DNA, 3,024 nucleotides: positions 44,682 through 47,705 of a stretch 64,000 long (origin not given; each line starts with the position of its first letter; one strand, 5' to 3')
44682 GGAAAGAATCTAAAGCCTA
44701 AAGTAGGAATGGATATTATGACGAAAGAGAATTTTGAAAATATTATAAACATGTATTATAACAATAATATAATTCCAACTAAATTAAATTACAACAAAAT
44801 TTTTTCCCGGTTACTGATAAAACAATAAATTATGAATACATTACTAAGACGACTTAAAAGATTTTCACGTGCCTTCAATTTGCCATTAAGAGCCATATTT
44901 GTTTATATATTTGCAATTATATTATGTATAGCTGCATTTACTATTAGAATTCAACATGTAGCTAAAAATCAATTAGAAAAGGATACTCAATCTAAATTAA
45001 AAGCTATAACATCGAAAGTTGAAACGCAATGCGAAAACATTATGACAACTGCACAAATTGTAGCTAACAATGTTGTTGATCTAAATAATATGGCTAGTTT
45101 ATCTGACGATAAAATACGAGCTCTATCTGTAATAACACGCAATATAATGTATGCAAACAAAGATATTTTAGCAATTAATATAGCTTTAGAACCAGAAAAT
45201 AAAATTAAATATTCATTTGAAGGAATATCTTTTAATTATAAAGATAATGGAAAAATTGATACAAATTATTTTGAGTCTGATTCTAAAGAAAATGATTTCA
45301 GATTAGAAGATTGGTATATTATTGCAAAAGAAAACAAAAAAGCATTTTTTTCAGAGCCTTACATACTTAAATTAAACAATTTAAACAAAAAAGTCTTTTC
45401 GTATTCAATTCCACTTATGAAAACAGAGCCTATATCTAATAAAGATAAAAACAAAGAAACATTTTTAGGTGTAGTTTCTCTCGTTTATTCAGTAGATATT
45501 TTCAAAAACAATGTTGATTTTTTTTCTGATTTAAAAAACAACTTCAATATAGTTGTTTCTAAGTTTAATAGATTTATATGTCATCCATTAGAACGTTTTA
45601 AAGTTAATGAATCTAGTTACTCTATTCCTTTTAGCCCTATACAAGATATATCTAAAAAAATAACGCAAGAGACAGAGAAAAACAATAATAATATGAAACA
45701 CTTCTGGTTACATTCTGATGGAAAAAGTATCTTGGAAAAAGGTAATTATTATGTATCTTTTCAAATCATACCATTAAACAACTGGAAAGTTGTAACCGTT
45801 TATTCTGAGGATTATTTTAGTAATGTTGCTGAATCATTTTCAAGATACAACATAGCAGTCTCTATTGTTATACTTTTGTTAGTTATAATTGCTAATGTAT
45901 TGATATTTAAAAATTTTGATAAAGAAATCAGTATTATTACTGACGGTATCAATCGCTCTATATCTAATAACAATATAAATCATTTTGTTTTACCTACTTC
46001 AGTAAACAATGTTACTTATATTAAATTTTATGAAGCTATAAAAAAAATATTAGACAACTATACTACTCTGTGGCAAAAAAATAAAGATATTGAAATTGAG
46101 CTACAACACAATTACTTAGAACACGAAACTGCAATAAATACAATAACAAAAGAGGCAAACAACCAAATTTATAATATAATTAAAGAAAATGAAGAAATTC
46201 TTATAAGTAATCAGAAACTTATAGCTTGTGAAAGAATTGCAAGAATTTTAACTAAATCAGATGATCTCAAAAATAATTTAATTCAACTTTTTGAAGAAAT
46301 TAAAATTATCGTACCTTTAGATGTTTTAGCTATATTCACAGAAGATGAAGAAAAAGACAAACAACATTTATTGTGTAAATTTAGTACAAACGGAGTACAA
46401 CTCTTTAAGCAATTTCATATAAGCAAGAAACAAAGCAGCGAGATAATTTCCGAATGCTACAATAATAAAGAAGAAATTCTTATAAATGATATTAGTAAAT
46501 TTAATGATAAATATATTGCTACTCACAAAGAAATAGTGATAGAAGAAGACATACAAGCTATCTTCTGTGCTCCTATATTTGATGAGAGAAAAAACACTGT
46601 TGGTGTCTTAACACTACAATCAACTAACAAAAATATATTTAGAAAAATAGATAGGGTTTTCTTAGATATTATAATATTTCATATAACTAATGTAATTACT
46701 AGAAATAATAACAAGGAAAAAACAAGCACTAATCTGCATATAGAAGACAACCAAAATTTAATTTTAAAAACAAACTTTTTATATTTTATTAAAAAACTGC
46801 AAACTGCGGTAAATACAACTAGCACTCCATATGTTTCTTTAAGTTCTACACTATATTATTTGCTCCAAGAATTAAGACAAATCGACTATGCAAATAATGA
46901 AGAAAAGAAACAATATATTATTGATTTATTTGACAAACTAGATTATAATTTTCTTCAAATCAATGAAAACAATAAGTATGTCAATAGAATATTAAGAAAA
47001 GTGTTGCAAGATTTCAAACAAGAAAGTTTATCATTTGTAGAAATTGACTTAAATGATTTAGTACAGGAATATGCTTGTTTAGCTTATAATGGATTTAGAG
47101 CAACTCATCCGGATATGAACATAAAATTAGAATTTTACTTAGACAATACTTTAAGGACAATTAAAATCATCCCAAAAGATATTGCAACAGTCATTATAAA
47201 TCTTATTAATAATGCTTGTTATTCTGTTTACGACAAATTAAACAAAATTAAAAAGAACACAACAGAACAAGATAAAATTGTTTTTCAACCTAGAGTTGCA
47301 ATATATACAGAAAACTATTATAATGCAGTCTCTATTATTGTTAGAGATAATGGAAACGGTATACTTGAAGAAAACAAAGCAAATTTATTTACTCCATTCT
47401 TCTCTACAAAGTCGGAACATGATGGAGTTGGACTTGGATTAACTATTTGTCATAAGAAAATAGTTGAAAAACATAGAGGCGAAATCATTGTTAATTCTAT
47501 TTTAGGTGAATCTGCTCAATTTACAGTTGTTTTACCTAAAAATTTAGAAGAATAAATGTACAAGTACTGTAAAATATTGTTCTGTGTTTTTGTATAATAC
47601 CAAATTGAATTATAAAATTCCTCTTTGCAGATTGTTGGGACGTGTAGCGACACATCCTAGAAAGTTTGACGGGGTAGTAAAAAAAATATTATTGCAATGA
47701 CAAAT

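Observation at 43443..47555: STAS protein, solute-binding protein and a large sensor with intact ATPase but no phospho-acceptor histidine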

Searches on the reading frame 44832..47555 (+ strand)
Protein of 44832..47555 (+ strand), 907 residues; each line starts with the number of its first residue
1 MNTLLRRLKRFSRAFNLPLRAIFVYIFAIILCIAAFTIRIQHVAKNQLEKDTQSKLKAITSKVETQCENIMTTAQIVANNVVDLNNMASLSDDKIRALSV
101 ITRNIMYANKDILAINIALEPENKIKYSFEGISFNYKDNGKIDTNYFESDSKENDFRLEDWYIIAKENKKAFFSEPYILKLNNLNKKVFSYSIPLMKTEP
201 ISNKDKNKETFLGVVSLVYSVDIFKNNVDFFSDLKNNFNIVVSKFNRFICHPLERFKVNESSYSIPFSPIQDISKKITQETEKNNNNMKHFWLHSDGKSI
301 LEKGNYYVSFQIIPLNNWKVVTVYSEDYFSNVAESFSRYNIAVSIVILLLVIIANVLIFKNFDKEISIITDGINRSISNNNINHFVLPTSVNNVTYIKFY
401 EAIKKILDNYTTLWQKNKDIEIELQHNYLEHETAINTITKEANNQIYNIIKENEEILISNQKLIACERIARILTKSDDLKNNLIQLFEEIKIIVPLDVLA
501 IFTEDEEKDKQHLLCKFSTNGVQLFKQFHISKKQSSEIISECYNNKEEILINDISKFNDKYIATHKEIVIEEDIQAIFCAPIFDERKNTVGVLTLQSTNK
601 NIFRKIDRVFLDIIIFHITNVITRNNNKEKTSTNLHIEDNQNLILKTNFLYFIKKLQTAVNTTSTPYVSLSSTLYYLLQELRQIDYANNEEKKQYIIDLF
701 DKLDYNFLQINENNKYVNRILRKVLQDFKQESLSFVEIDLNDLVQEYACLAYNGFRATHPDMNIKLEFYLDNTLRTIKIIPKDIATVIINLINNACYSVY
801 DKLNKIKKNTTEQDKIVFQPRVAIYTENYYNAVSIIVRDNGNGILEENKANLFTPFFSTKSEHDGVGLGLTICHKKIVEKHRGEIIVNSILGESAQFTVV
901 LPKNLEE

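Call 3: search_protein_families(library=pfam, proteins=[window:44832-47555:+], max_evalue=0.1)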
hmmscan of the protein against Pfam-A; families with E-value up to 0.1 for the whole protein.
window:44832-47555:+ (907 aa): 5 families
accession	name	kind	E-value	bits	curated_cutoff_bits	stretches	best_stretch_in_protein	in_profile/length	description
PF02518.31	HATPase_c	-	5.1e-17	62.7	26.4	1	782-903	4-109/111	Histidine kinase-, DNA gyrase B-, and HSP90-like ATPase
PF22673.2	MCP-like_PDC_1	-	1.7e-08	35.3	27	1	101-199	4-96/113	Methyl-accepting chemotaxis protein-like, first PDC sensor domain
PF13185.12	GAF_2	-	1.8e-08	35.1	28.6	1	500-622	23-135/136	GAF domain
PF01590.32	GAF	-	5.7e-06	27.3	22.4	1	486-614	9-125/133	GAF domain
PF23742.1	VBS_C3G9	-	0.062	13.8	27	0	24-81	35-91/120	C3G9 VBS-like domain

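Call 4: search_protein_families(library=ncbifam, proteins=[window:44832-47555:+], max_evalue=0.1)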
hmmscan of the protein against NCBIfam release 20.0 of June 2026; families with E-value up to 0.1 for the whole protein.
window:44832-47555:+ (907 aa): 35 families (the best 25 are shown)
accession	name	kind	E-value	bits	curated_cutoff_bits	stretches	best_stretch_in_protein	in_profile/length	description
NF008468.0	PRK11360.1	equivalog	6.4e-26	90.9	646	1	715-904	442-609/616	two-component system sensor histidine kinase AtoS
NF007688.0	PRK10364.1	equivalog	6.7e-22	77.8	479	1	717-906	289-454/460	two-component system sensor histidine kinase ZraS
NF010411.0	PRK13837.1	equivalog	1.7e-18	66.1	647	1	718-904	500-676/828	two-component system VirA-like sensor kinase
NF052574.1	HisKinEspCMyxo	equivalog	4.6e-18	64.8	1200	1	821-903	557-637/785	serine histidine kinase EspC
NF047466.1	hybrid_RR_LvrB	exception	1.2e-15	57.6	500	1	708-903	192-376/377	hybrid histidine kinase/response regulator LvrB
NF038348.1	T2SS_HK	subfamily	2.5e-14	52.6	450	1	816-902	487-572/574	histidine kinase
NF046026.1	HisKinCckACaul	equivalog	5.7e-14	51.2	1000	1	712-904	346-533/678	cell cycle histidine kinase CckA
NF006800.0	PRK09303.1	equivalog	7.4e-14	51.5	342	1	688-902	184-376/383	histidine kinase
NF008293.1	PRK11073.1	equivalog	1.8e-13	50.5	240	1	762-902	216-346/349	nitrogen regulation protein NR(II)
NF041777.1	sens_FixL_Rhizob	equivalog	2e-13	49.8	850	1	720-903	319-481/485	sensor protein FixL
NF046020.1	HisKinCckABruc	equivalog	1.3e-12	46.5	1000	1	719-906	531-710/868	cell cycle histidine kinase CckA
NF052573.1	HisKinEspAMyxo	equivalog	1.6e-12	46.3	1400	1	817-902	527-610/755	serine histidine kinase EspA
NF010076.0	PRK13557.1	subfamily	1.7e-12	46.5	631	1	725-903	224-394/540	histidine kinase famiy protein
NF047497.1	HK_LIC_12097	equivalog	2e-12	46.5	500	1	822-903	287-366/367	LIC_12097 family sensor histidine kinase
NF008298.1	PRK11086.1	subfamily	2.1e-12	46.3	520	1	762-905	404-527/529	DcuS/MalK family sensor histidine kinase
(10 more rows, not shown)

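Call 6: find_homologous_proteins(query=window:44832-47555:+, region=600-907)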
Query window:44832-47555:+, residues 600-907 (308 aa): 347 proteins with E <= 0.001 among 3670 candidates; the best 120 are listed.
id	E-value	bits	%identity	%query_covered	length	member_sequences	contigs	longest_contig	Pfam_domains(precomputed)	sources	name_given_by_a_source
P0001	6.5e-176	602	90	100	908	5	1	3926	PF13185.13,PF22673.3,PF01590.33,PF02518.32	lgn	-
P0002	1.6e-174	597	89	100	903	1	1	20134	PF13185.13,PF22673.3,PF02518.32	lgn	-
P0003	2.4e-146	504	75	100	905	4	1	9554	PF13185.13,PF02743.25,PF22673.3,PF02518.32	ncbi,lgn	-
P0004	8.3e-32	129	33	91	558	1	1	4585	PF00672.31,PF02518.32,PF00512.32,PF17203.11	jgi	jgi:signal transduction histidine kinase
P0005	8.2e-31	125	37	73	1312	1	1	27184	PF13188.14,PF13185.13,PF01590.33,PF07696.18,PF07695.18,PF02518.32,PF13492.13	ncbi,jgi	jgi:GAF domain-containing protein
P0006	1.8e-30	124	39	63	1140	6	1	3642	PF07495.20,PF07494.18,PF02518.32,PF08450.19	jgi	-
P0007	2.8e-30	124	32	94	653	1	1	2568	PF00515.35,PF13424.13,PF02518.32,PF00512.32,PF13428.13,PF07719.24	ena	-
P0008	4.3e-30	123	37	63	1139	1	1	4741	PF07495.20,PF07494.18,PF02518.32,PF08450.19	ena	-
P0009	6.9e-30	122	36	74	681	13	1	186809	PF00672.31,PF02743.25,PF02518.32,PF00512.32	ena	-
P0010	4.8e-29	120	37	73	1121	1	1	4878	PF07495.20,PF07494.18,PF02518.32,PF00512.32,PF16819.12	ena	-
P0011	6.7e-29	119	38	72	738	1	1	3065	PF02518.32,PF00512.32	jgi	jgi:signal transduction histidine kinase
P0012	7.6e-29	119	36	74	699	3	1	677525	PF00672.31,PF02518.32,PF00512.32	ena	-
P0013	1.2e-28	118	35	64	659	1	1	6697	PF17874.8,PF00515.35,PF13424.13,PF02518.32,PF13181.13,PF07719.24,PF13374.13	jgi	-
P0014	2.8e-28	117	39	63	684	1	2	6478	PF00515.35,PF13424.13,PF28559.1,PF02518.32,PF00512.32,PF13181.13,PF07719.24,PF13374.13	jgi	-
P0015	2.3e-27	114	30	99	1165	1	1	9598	PF15714.12,PF13185.13,PF01590.33,PF02518.32,PF13492.13,PF00512.32,PF11849.15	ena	-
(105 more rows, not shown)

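Call 10: find_related_loci(query=window:44832-47555:+, collection=genome_contigs, flank=8000)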
Query window:44832-47555:+ (907 aa) in genome_contigs; peptide patterns used: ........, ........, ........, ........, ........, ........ (x = any residue, [..] = any of these).
43 stretches matched a pattern, but none encodes a relative of the query by tblastn (E <= 1e-3).

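Call 19: find_encoding_contigs(protein=P0002, flank=8000, max_places=3)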
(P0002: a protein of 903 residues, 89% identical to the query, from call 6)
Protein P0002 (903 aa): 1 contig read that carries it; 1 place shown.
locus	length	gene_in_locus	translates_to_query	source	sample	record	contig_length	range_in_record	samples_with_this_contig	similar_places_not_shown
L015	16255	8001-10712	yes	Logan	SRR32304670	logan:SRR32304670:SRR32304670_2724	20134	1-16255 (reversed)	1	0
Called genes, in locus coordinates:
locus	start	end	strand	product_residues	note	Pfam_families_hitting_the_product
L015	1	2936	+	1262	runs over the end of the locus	PF00082:Peptidase_S8, PF22073:Cep192_D4 (faint), PF22544:HYDIN_VesB_CFA65-like_Ig (faint), PF18962:Por_Secre_tail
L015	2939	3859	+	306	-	PF01555:N6_N4_Mtase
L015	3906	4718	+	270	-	PF01503:PRA-PH (faint), PF03819:MazG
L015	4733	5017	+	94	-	PF02686:GatC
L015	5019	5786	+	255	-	PF02348:CTP_transf_3, PF12804:NTP_transf_3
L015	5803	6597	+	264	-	PF11306:DUF3108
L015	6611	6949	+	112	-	PF01740:STAS, PF13466:STAS_2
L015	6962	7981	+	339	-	PF09084:NMT1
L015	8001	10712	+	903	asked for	PF22673:MCP-like_PDC_1 (weak), PF13185:GAF_2 (weak), PF02518:HATPase_c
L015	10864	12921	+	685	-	PF00999:Na_H_Exchanger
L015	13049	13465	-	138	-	PF13581:HATPase_c_2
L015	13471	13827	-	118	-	PF01740:STAS, PF13466:STAS_2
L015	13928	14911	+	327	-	-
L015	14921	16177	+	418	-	PF07228:SpoIIE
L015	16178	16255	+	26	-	?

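Call 20: find_encoding_contigs(protein=P0003, flank=8000, max_places=3)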
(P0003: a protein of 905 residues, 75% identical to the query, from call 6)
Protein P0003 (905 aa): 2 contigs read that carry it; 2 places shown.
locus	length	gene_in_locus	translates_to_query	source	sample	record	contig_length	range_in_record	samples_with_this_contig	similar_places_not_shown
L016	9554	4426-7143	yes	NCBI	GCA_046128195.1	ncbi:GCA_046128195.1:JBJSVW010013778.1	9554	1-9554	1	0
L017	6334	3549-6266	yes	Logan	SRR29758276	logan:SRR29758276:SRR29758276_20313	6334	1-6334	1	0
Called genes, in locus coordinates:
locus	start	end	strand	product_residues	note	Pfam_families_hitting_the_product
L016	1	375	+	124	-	?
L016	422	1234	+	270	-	PF01503:PRA-PH (faint), PF03819:MazG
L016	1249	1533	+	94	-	PF02686:GatC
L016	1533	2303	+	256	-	PF02348:CTP_transf_3, PF12804:NTP_transf_3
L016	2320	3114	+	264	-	PF11306:DUF3108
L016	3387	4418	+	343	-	PF16868:NMT1_3 (weak), PF09084:NMT1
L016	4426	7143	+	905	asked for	PF02743:dCache_1, PF22673:MCP-like_PDC_1 (weak), PF13185:GAF_2 (weak), PF02518:HATPase_c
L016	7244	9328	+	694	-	PF00999:Na_H_Exchanger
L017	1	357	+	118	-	?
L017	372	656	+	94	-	PF02686:GatC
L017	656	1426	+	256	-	PF02348:CTP_transf_3, PF12804:NTP_transf_3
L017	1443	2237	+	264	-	PF11306:DUF3108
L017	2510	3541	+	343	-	PF16868:NMT1_3 (weak), PF09084:NMT1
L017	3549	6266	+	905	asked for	PF02743:dCache_1, PF22673:MCP-like_PDC_1 (weak), PF13185:GAF_2 (weak), PF02518:HATPase_c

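Call 36: search_protein_representatives(protein=window:44832-47555:+)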
Query: 907 residues. Proteins with E-value up to 0.001 (for the whole library): 173185; up to 1e-10: 8666; up to 1e-30: 163. The best 150 are listed.
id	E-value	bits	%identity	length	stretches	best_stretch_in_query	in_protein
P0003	0.0e+00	1527.2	77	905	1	1-907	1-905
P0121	3.1e-100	353.1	28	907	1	10-905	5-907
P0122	3.7e-88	313.2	29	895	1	14-905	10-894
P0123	8.0e-71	255.8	27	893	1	9-906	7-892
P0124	1.5e-57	212.0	25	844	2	438-906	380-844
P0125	1.9e-57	211.6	24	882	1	23-905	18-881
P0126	1.1e-55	205.8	30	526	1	417-905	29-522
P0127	1.4e-52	195.5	26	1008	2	306-905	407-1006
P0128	2.8e-51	191.2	26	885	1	135-904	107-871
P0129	6.5e-51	190.0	28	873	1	318-906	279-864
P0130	2.0e-45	171.8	27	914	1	25-905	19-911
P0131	2.1e-45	171.8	28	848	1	304-904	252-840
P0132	1.8e-44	168.7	28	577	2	692-905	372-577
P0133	4.2e-44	167.5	27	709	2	595-904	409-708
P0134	2.5e-42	161.6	32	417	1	535-906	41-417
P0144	1.6e-38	149.0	23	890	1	26-904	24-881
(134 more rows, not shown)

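Call 44: find_encoding_contigs(protein=P0121, flank=6000, max_places=3)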
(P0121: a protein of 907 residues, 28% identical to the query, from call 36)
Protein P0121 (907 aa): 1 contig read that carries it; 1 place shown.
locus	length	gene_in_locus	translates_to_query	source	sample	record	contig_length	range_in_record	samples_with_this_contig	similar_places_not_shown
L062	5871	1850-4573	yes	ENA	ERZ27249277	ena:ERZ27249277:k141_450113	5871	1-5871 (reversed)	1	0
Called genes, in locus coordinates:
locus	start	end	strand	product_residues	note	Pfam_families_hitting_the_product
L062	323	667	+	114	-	PF01740:STAS, PF13466:STAS_2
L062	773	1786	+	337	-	PF13379:NMT1_2 (faint), PF09084:NMT1, PF12974:Phosphonate-bd (weak)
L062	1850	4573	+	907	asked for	PF00512:HisKA (faint), PF02743:dCache_1, PF22673:MCP-like_PDC_1 (weak), PF02518:HATPase_c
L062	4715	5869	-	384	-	?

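Call 45: find_encoding_contigs(protein=P0123, flank=6000, max_places=2)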
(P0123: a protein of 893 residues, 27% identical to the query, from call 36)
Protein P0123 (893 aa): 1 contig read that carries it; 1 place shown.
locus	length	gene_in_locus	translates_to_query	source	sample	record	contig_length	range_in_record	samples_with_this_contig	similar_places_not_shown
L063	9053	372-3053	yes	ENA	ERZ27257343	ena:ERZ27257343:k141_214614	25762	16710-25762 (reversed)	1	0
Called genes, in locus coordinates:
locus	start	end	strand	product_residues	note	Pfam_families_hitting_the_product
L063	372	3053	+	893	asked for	PF02743:dCache_1, PF22673:MCP-like_PDC_1 (weak), PF13185:GAF_2 (weak), PF00512:HisKA (weak), PF02518:HATPase_c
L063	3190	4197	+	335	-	PF01264:Chorismate_synt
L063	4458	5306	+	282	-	PF10418:DHODB_Fe-S_bind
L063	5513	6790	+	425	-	-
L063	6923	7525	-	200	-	-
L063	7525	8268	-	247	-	-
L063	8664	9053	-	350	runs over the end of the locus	PF00589:Phage_integrase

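Call 46: find_encoding_contigs(protein=P0130, flank=6000, max_places=2)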
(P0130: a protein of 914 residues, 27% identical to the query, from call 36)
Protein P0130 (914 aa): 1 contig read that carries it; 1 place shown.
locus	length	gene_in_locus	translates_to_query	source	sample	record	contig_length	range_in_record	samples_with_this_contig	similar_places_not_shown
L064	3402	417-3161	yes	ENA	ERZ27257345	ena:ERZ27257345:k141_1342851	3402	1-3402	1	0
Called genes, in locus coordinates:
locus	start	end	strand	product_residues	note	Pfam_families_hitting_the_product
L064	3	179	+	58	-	?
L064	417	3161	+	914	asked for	PF00512:HisKA (weak), PF02518:HATPase_c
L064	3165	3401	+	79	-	?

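Call 47: find_encoding_contigs(protein=P0144, flank=6000, max_places=2)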
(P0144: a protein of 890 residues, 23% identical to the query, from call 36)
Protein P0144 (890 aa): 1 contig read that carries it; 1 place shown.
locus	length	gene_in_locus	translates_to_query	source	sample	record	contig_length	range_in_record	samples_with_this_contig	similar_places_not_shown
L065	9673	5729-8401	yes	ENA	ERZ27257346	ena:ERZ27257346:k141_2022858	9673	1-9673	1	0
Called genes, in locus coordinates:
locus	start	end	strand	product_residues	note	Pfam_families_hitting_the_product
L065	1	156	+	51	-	?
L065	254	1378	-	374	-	PF05977:MFS_3, PF07690:MFS_1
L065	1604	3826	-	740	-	-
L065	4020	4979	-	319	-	PF26233:NicX, PF02073:Peptidase_M29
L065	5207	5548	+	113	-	PF01740:STAS, PF13466:STAS_2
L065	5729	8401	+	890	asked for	PF00512:HisKA (weak), PF02518:HATPase_c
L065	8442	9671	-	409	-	?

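Call 48: find_encoding_contigs(protein=P0125, flank=6000, max_places=2)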
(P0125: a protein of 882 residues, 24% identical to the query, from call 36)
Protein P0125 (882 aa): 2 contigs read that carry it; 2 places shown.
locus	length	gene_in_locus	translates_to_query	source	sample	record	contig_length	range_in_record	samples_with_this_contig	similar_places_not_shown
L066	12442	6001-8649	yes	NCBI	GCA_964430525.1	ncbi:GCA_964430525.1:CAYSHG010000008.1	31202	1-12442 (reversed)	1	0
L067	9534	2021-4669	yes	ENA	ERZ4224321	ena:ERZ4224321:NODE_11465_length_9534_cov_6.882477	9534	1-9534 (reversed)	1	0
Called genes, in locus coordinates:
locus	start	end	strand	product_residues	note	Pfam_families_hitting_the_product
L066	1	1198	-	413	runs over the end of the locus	PF01180:DHO_dh, PF00037:Fer4 (faint), PF12797:Fer4_2 (faint), PF12800:Fer4_4 (faint), PF12837:Fer4_6 (faint), PF12838:Fer4_7, PF13237:Fer4_10 (weak), PF14697:Fer4_21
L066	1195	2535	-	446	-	PF14691:Fer4_20, PF00070:Pyr_redox (faint), PF07992:Pyr_redox_2, PF13241:NAD_binding_7 (faint), PF13450:NAD_binding_8 (weak), PF13738:Pyr_redox_3 (faint)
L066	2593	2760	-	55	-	-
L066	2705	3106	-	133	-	-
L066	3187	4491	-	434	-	PF04326:SLFN_AlbA_2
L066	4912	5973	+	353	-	PF09084:NMT1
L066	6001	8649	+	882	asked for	PF02743:dCache_1, PF22673:MCP-like_PDC_1, PF17201:Cache_3-Cache_2, PF08269:dCache_2, PF00672:HAMP, PF13185:GAF_2, PF13492:GAF_3, PF02518:HATPase_c, +1 more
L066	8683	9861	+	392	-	PF00072:Response_reg, PF07228:SpoIIE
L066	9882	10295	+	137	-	PF13581:HATPase_c_2, PF02518:HATPase_c (weak)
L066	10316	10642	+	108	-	PF01740:STAS, PF13466:STAS_2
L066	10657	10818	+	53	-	-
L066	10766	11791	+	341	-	PF04392:ABC_sub_bind, PF13407:Peripla_BP_4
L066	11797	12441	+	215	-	?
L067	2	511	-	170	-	?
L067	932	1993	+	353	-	PF09084:NMT1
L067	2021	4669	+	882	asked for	PF02743:dCache_1, PF22673:MCP-like_PDC_1, PF17201:Cache_3-Cache_2, PF08269:dCache_2, PF00672:HAMP, PF13185:GAF_2, PF13492:GAF_3, PF02518:HATPase_c, +1 more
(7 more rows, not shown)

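Call 72: search_protein_families(library=pfam, proteins=[L015:9774-10358:+, L016:6205-6789:+, L062:3620-4210:+], max_evalue=10)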
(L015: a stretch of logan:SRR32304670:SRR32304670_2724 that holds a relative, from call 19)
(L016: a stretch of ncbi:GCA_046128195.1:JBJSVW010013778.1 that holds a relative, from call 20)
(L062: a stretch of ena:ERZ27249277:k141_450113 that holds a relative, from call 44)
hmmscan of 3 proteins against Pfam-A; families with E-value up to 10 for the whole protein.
L015:9774-10358:+ (195 aa): 3 families
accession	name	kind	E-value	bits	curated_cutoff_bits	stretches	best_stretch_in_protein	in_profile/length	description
PF18822.6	CdvA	-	0.11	13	30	1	88-137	8-56/123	CdvA-like coiled-coil domain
PF10930.13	DUF2737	-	0.19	12.1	25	1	112-128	36-51/53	Protein of unknown function (DUF2737)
PF12686.12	DUF3800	-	0.39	11.8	21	1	36-150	62-137/149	Protein of unknown function (DUF3800)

L016:6205-6789:+ (195 aa): 2 families
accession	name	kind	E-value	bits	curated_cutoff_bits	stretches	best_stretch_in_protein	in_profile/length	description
PF18952.6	DUF5696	-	0.029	13.3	25.6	1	22-125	355-460/612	Family of unknown function (DUF5696)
PF18822.6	CdvA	-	0.032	14.7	30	1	93-139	12-58/123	CdvA-like coiled-coil domain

L062:3620-4210:+ (197 aa): 6 families
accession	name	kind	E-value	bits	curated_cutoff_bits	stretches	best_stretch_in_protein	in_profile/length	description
PF00512.31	HisKA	-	2.4e-08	34.3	26.9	1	58-143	2-63/66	His Kinase A (phospho-acceptor) domain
PF04168.17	Alpha-E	-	0.0094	16.1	20.8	1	81-139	78-131/294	A predicted alpha-helical domain with a conserved ER motif.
PF08454.17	RIH_assoc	-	0.018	15.4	28.5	1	59-121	15-76/99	RyR and IP3R Homology associated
PF18043.6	T4_Rnl2_C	-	0.029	15.1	27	1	83-111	46-74/82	T4 RNA ligase 2 C-terminal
PF18737.6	HEPN_MAE_28990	-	0.04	14.5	26.8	1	19-122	58-149/211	MAE_28990/MAE_18760-like HEPN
PF08655.15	DASH_Ask1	-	0.14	12.5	20.7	1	5-29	21-44/64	DASH complex subunit Ask1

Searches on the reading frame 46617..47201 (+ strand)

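Call 72: search_protein_families(library=pfam, proteins=[window:46617-47201:+], max_evalue=10)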
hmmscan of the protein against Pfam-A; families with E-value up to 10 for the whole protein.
window:46617-47201:+ (195 aa): 2 families
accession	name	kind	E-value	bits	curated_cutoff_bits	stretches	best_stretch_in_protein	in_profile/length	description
PF09871.14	DUF2098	-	0.86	10.4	25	1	69-109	28-70/94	Uncharacterized protein conserved in archaea (DUF2098)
PF12686.12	DUF3800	-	1.2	10.2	21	1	36-150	62-137/149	Protein of unknown function (DUF3800)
